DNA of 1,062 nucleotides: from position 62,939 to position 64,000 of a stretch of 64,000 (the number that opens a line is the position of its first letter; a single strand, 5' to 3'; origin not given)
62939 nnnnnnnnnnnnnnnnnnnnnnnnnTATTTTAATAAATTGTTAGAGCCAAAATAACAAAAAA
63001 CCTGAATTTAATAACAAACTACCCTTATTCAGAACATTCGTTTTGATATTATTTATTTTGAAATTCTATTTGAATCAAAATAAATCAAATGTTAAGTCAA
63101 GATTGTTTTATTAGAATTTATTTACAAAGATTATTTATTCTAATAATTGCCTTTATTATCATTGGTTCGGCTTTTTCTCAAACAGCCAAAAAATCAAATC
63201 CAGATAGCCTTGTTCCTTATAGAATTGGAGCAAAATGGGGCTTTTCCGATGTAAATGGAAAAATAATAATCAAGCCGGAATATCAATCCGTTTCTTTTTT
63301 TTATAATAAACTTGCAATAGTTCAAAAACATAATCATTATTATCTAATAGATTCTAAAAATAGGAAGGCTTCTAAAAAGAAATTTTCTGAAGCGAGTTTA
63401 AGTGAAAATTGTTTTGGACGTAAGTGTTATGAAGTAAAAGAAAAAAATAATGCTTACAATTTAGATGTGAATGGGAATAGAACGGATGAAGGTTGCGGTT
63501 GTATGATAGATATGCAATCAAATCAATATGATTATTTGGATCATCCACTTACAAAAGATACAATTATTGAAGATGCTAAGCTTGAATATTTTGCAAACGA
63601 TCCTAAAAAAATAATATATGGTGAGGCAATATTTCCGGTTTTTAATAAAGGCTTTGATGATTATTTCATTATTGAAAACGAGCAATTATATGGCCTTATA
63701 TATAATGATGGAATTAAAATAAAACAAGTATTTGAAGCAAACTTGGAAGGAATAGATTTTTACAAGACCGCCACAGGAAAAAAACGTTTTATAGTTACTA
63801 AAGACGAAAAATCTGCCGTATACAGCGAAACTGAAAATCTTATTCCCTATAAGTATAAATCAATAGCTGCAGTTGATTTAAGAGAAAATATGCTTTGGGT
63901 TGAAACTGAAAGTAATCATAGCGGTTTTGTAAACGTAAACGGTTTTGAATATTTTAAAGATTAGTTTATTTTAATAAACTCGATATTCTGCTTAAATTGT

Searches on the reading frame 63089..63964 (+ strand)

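Call 62: search_protein_families(library=pfam, proteins=[window:63089-63964:+], max_evalue=0.000001)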
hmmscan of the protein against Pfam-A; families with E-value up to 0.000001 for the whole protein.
window:63089-63964:+ (291 aa): 1 family
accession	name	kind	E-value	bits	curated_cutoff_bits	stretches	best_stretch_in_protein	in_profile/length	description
PF14903.11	WG_beta_rep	-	5e-13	49.3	25.6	1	50-84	1-35/35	WG containing repeat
